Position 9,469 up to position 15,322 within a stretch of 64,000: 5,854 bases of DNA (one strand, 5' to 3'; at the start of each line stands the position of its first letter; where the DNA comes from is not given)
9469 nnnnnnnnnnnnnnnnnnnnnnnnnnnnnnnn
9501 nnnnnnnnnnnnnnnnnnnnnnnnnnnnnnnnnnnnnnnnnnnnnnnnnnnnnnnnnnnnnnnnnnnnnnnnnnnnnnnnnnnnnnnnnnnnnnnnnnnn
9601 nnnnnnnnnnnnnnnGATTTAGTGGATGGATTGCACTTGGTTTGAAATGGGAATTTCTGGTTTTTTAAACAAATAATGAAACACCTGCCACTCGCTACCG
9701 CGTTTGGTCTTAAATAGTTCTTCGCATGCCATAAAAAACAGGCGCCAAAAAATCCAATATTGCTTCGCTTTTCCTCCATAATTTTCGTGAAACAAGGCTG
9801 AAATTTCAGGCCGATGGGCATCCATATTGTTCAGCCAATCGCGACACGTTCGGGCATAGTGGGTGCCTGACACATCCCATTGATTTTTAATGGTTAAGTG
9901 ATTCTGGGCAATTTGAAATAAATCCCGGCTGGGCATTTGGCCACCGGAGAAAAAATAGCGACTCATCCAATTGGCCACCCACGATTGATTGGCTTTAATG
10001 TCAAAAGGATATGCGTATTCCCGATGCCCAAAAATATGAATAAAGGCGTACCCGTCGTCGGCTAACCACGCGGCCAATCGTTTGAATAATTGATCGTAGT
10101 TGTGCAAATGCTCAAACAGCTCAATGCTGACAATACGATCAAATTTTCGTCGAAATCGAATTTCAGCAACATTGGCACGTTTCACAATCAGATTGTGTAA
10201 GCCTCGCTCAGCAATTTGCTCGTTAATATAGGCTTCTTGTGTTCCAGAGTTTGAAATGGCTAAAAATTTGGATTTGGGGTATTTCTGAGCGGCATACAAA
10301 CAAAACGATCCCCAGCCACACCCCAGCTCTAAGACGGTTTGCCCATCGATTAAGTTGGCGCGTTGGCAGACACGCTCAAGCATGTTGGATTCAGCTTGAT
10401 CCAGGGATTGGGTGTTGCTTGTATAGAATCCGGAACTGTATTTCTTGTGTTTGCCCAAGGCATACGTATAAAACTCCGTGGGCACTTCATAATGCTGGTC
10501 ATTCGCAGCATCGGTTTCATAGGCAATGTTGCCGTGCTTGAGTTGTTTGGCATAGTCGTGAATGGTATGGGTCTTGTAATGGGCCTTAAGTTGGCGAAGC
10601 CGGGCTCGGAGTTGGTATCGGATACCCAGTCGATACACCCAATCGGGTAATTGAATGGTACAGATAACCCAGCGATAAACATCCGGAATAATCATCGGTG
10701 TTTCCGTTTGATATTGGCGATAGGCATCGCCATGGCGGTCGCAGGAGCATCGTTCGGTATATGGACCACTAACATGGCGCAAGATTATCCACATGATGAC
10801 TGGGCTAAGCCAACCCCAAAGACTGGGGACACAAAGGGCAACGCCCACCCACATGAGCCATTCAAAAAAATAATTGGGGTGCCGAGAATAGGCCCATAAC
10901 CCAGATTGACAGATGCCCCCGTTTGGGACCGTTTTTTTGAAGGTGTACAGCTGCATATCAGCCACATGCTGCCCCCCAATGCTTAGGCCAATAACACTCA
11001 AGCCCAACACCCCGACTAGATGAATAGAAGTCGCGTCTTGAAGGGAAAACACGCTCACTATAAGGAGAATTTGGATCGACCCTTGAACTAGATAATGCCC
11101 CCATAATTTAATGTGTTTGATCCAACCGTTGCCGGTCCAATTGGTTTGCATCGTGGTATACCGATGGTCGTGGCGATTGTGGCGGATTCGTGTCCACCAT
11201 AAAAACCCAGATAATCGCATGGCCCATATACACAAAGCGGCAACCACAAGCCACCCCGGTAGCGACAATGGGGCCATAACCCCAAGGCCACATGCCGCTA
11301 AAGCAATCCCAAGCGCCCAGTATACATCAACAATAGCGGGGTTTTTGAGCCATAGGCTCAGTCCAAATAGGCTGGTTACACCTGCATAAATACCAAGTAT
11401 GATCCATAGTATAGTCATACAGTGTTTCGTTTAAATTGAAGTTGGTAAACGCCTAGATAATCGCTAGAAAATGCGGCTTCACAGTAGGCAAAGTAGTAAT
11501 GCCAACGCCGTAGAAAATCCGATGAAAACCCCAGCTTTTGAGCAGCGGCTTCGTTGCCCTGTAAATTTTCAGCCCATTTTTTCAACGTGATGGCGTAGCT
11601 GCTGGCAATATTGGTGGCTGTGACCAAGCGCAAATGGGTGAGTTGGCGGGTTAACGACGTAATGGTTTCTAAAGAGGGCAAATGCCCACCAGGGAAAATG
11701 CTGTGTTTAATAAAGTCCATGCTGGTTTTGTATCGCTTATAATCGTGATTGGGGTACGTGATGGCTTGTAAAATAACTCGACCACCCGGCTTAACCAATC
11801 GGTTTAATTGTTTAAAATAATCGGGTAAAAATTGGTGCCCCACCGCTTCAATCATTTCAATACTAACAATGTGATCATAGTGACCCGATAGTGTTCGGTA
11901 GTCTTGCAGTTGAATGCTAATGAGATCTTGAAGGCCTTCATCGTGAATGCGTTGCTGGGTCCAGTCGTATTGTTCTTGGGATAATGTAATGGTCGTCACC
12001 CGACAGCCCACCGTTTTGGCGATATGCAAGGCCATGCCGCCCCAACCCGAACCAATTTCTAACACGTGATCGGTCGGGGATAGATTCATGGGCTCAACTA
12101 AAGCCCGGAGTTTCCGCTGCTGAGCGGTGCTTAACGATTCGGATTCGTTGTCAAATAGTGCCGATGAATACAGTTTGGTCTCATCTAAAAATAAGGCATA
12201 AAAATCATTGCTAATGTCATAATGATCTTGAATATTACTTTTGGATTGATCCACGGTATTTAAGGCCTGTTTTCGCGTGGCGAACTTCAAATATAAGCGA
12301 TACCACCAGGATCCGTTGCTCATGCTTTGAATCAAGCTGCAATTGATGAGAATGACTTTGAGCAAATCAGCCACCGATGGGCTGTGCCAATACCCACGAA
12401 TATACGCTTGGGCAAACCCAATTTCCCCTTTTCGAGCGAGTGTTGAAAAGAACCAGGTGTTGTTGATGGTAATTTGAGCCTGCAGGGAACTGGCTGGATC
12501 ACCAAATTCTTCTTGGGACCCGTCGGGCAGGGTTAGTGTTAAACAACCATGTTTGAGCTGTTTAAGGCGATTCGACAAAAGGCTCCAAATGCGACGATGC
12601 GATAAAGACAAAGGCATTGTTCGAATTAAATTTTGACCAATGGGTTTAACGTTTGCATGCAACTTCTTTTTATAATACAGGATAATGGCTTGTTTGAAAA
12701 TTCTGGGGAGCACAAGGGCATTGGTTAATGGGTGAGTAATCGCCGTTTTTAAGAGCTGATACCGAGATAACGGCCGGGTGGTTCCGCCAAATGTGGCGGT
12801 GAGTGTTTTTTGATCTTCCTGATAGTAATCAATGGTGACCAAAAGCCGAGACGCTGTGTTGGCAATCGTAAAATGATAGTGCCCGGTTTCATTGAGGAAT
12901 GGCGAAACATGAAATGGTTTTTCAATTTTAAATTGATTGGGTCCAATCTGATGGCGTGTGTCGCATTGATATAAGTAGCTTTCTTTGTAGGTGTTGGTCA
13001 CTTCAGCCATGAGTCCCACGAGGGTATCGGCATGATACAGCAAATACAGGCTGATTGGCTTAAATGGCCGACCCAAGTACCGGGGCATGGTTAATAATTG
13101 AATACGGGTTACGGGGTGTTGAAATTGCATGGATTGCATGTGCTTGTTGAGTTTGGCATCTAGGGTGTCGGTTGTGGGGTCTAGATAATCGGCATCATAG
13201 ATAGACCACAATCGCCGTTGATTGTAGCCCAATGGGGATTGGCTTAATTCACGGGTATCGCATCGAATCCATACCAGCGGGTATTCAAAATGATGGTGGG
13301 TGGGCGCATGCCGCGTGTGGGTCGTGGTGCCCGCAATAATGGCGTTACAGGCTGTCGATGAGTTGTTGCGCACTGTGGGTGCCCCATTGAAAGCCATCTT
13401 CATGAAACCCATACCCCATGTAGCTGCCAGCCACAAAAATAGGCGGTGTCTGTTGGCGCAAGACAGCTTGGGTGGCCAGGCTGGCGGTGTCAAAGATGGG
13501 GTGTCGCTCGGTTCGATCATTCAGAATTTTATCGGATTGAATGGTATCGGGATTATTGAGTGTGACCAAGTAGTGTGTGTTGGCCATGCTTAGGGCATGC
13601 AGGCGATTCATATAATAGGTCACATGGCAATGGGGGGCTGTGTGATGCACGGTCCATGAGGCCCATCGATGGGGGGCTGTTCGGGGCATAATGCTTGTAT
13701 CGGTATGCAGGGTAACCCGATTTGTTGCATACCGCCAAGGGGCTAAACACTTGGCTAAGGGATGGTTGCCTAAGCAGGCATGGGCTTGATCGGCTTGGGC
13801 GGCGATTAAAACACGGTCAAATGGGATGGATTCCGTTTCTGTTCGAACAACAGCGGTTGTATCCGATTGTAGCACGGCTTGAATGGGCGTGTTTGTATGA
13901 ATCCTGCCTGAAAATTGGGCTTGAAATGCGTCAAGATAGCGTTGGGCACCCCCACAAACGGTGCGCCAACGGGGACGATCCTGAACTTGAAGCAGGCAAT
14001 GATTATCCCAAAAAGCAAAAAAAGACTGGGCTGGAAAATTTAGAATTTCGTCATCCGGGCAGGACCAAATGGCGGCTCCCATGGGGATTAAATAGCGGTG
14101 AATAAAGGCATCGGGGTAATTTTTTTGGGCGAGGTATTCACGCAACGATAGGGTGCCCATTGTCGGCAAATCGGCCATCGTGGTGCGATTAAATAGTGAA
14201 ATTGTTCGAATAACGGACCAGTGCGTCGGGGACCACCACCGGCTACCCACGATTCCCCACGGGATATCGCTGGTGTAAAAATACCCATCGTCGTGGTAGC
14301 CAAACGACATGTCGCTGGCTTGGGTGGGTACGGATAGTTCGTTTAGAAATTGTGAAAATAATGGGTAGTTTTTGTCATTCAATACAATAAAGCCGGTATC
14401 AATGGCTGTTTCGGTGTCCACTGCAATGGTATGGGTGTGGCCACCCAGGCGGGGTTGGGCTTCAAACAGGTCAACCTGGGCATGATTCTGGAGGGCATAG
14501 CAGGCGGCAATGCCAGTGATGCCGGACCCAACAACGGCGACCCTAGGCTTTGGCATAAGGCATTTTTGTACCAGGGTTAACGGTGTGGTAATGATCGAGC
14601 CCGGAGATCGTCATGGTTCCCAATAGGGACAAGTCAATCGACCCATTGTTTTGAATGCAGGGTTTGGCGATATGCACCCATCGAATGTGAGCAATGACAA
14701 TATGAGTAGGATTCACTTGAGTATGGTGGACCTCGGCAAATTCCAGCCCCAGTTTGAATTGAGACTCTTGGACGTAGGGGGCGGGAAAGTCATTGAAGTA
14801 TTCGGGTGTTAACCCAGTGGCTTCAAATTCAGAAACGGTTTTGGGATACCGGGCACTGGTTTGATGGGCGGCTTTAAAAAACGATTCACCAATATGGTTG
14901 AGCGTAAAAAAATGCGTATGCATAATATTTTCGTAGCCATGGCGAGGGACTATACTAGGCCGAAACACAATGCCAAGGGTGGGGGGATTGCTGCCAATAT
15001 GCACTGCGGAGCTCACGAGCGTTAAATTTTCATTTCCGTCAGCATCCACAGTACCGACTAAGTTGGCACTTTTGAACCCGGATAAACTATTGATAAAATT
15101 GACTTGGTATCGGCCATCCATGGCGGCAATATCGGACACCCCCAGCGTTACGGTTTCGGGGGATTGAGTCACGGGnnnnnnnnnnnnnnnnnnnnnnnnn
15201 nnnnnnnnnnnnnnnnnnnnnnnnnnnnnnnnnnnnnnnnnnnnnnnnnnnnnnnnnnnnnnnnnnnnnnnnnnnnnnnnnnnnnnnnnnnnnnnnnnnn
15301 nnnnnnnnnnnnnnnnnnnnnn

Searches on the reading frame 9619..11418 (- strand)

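Call 44: search_protein_families(library=pfam, proteins=[window:9619-11418:-], max_evalue=0.000001)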
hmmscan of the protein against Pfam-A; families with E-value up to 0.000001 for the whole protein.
window:9619-11418:- (599 aa): 9 families
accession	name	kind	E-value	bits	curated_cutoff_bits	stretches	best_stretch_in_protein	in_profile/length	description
PF02353.26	CMAS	-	5.9e-42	144.3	27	1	305-573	9-267/273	Mycolic acid cyclopropane synthetase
PF06966.17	DUF1295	-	5.7e-40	137.7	20.4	1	18-240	2-235/235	Protein of unknown function (DUF1295)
PF13489.12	Methyltransf_23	-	4.2e-14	53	27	1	356-497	20-146/164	Methyltransferase domain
PF13649.12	Methyltransf_25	-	1.5e-12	48.5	27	1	362-456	1-97/97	Methyltransferase domain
PF08241.18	Methyltransf_11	-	4.1e-10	40.6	21.2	1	363-460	1-95/95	Methyltransferase domain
PF08242.18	Methyltransf_12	-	2e-09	38.5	30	1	363-457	1-97/98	Methyltransferase domain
PF13847.12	Methyltransf_31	-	6.7e-08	32.8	27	1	358-464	3-113/145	Methyltransferase domain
PF02390.23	Methyltransf_4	-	1.3e-07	31.7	24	1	360-417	3-60/173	Putative methyltransferase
PF02544.21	Steroid_dh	-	7.6e-07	29.7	22.6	0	110-207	16-114/150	3-oxo-5-alpha-steroid 4-dehydrogenase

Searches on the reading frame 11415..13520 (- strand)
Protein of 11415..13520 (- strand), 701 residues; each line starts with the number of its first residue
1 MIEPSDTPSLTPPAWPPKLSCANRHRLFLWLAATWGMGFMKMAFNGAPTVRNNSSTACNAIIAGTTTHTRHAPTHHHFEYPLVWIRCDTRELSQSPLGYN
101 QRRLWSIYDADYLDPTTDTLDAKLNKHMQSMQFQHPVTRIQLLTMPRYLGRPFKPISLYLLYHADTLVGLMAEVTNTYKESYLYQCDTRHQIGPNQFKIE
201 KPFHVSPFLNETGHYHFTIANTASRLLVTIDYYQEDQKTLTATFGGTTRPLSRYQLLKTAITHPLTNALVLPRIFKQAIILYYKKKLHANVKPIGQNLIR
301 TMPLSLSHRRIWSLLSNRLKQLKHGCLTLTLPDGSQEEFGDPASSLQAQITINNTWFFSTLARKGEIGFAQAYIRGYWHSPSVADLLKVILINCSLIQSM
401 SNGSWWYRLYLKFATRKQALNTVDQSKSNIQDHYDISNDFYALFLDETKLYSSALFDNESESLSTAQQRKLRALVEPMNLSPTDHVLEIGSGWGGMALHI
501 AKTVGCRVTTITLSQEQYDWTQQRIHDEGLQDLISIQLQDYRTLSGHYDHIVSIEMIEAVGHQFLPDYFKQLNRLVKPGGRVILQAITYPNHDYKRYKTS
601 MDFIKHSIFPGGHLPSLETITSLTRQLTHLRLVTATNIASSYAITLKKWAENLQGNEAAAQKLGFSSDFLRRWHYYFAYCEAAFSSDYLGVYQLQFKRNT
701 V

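Call 44: search_protein_families(library=pfam, proteins=[window:11415-13520:-], max_evalue=0.000001)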
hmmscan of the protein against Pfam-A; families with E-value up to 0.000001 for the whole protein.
window:11415-13520:- (701 aa): 6 families
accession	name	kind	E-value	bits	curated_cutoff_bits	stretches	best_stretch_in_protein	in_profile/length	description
PF02353.26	CMAS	-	3.6e-82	276.2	27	1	424-694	4-273/273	Mycolic acid cyclopropane synthetase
PF07103.16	DUF1365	-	5e-55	187.2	25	1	61-289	1-229/235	Protein of unknown function (DUF1365)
PF13649.12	Methyltransf_25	-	1.7e-12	48.3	27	1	486-580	1-97/97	Methyltransferase domain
PF13489.12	Methyltransf_23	-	2.7e-12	47.2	27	1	468-628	6-155/164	Methyltransferase domain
PF08241.18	Methyltransf_11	-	2.9e-11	44.3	21.2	1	487-584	1-95/95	Methyltransferase domain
PF08242.18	Methyltransf_12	-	1.6e-08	35.6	30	1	487-582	1-98/98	Methyltransferase domain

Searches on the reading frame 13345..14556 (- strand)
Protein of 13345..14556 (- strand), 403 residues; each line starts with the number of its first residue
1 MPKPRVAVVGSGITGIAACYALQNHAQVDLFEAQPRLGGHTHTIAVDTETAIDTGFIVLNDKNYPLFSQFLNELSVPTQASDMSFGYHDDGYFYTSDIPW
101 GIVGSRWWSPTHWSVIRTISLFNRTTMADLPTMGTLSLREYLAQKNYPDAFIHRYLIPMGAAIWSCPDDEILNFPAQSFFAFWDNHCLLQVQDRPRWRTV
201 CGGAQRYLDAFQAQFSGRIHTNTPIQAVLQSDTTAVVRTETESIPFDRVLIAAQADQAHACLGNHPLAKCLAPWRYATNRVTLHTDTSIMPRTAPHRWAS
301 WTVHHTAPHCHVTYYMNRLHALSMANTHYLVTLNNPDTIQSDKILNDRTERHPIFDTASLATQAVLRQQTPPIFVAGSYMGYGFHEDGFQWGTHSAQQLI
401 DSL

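Call 45: search_protein_families(library=pfam, proteins=[window:13345-14556:-], max_evalue=0.000001)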
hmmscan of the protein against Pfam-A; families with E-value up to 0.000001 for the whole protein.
window:13345-14556:- (403 aa): 3 families
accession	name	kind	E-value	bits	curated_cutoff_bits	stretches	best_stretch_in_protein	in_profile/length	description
PF01593.30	Amino_oxidase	-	3.5e-17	63.2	19.8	1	13-259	1-260/443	Flavin containing amine oxidoreductase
PF13450.12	NAD_binding_8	-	7.9e-14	52.1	21.9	1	8-74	1-68/68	NAD(P)-binding Rossmann-like domain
PF01266.30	DAO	-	3.1e-09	37.3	27.9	0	5-41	1-38/353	FAD dependent oxidoreductase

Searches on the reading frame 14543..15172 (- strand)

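Call 45: search_protein_families(library=pfam, proteins=[window:14543-15172:-], max_evalue=0.000001)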
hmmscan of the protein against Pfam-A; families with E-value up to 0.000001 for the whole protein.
window:14543-15172:- (209 aa): 1 family
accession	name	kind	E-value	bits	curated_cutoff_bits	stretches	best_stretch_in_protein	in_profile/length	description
PF01613.24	Flavin_Reduct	-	7.5e-14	52.5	27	1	35-170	6-135/153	Flavin reductase like domain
